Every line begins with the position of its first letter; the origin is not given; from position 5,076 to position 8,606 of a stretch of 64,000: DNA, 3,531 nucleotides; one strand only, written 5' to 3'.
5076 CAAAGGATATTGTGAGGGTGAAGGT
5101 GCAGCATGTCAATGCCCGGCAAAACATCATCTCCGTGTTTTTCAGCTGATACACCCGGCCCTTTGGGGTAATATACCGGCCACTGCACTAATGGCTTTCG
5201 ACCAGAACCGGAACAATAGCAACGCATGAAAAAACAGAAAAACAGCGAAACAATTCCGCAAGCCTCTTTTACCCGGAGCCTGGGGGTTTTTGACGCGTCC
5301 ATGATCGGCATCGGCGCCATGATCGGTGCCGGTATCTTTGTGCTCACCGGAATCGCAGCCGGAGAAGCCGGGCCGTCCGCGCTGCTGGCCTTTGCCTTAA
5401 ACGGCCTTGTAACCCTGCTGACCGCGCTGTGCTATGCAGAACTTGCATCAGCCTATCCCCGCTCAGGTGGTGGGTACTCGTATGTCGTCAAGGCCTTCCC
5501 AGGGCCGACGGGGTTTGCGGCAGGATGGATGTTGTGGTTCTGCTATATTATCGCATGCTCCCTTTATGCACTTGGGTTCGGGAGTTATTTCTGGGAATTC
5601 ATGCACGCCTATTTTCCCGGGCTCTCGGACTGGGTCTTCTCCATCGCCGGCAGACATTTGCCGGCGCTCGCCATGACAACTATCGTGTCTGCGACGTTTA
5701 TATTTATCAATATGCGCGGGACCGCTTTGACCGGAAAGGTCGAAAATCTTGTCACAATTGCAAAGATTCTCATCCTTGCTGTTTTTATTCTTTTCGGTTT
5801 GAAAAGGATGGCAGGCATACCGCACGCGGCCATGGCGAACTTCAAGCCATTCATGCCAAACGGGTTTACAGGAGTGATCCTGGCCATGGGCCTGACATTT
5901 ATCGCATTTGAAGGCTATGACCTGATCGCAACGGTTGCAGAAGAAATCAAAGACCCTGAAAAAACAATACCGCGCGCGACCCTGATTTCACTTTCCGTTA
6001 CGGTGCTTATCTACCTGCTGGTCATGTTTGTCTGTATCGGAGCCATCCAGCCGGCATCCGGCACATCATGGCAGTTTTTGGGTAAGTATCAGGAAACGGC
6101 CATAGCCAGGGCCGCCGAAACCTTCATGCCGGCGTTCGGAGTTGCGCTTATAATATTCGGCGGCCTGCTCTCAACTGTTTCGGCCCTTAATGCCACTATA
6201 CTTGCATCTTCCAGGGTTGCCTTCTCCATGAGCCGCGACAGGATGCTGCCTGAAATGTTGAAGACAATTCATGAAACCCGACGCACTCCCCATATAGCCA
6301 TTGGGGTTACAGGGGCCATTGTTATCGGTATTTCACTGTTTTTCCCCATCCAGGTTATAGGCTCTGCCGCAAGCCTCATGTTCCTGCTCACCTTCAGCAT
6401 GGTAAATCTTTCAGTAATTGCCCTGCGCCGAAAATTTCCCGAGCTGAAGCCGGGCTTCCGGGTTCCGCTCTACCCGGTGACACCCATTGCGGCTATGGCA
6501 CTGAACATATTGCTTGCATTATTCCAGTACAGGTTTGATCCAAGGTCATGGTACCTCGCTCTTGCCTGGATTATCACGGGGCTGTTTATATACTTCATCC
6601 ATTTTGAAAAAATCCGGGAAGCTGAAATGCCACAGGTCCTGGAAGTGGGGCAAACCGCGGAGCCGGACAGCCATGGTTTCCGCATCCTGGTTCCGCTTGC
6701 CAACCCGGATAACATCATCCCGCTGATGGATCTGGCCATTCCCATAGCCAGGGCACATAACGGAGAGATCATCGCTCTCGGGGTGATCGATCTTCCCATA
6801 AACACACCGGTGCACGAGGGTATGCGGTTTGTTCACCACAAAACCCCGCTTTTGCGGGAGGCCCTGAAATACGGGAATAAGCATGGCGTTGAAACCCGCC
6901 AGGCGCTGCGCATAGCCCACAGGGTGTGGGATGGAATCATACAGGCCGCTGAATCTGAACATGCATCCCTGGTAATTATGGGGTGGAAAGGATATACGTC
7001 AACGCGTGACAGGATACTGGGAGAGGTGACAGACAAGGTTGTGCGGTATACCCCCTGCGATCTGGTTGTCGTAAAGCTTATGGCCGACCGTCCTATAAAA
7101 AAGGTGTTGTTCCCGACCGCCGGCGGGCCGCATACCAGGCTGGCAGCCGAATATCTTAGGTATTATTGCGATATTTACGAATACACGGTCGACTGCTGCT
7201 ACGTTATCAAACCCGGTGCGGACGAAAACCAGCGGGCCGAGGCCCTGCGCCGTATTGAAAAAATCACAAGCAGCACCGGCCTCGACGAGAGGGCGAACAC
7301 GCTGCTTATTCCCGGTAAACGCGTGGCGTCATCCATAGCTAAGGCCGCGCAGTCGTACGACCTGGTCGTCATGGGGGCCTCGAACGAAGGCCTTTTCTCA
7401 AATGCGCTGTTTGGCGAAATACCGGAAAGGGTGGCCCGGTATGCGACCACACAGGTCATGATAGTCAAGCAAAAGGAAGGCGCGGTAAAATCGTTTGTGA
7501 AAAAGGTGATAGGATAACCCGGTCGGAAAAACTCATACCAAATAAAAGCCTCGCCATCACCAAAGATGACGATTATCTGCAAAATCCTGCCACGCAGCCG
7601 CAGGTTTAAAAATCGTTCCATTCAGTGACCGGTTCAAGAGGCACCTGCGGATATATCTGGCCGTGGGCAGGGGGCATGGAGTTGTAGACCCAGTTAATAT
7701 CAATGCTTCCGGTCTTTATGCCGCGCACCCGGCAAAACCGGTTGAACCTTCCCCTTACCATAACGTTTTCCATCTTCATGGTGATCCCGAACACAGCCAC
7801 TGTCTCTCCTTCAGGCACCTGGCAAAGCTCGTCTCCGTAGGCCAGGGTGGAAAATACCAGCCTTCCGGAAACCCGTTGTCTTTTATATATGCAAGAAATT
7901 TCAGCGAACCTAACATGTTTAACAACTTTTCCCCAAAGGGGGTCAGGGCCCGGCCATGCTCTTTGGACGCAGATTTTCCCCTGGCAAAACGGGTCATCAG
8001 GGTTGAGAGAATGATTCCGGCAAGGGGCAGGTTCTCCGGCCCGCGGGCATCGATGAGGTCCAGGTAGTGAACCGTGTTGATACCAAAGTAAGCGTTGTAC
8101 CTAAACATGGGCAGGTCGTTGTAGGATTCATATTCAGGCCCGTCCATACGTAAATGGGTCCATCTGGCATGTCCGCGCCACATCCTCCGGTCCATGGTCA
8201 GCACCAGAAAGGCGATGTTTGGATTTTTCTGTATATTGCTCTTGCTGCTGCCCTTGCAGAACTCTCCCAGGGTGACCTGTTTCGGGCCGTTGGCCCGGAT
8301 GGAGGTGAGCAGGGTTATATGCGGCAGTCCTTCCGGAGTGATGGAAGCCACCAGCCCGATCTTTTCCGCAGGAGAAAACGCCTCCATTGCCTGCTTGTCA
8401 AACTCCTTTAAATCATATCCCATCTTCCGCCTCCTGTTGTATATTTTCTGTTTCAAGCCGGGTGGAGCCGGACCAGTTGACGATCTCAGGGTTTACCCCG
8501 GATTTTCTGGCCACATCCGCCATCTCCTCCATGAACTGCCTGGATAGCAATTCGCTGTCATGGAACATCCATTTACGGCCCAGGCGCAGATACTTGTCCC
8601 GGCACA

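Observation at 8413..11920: Glycyl-radical enzyme and its radical-SAM activase are one continuous reading frame with no stop and no linker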

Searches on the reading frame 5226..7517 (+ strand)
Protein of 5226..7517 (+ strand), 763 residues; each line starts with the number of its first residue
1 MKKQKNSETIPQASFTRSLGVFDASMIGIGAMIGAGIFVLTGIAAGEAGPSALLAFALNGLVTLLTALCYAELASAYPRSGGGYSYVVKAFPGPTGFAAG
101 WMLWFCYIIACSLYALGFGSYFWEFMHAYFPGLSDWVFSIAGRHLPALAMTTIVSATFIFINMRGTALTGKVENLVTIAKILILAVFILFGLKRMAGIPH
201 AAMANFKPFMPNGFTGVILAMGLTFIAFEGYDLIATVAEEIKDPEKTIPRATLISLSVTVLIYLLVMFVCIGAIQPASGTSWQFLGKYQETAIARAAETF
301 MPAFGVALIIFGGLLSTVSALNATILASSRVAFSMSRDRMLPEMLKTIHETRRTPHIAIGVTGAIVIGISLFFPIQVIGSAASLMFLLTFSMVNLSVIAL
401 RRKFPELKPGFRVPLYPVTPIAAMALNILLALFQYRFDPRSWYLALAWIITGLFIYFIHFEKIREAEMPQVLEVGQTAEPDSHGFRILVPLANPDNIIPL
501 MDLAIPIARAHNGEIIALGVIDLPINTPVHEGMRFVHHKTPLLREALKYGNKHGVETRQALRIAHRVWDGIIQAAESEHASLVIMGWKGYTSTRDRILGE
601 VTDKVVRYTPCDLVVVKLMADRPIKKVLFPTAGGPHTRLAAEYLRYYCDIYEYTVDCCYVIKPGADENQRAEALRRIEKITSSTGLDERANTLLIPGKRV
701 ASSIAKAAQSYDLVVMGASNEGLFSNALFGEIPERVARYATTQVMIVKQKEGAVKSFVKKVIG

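Call 28: search_protein_families(library=pfam, proteins=[window:5226-7517:+], max_evalue=0.00001)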
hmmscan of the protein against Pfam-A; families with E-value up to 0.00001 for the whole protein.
window:5226-7517:+ (763 aa): 4 families
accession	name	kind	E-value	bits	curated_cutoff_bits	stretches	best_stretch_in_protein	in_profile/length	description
PF00324.27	AA_permease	-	2e-54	185.5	24.6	1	24-462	2-463/470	Amino acid permease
PF13520.12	AA_permease_2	-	4.3e-54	184.5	27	1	19-451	1-423/427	Amino acid permease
PF00582.32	Usp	-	7.1e-28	98.4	24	2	486-617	4-141/141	Universal stress protein family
PF03845.19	Spore_permease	-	3.8e-07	29.7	23.4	1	26-341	9-301/321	Spore germination protein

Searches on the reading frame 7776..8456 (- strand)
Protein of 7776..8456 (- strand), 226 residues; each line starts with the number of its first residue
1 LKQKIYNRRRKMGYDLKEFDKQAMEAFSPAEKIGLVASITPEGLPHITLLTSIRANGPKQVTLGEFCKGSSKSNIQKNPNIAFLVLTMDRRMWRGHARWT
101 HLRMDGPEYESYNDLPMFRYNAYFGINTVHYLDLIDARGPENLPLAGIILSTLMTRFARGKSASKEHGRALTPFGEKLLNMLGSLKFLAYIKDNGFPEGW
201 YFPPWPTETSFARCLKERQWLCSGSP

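Call 3: search_protein_families(library=pfam, proteins=[window:7776-8456:-])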
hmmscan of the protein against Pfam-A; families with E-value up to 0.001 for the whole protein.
window:7776-8456:- (226 aa): 1 family
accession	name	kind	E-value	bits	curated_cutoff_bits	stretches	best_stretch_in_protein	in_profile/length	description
PF01243.27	PNPOx_N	-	0.00013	22.7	28.1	1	21-107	2-80/120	Pyridoxamine 5'-phosphate oxidase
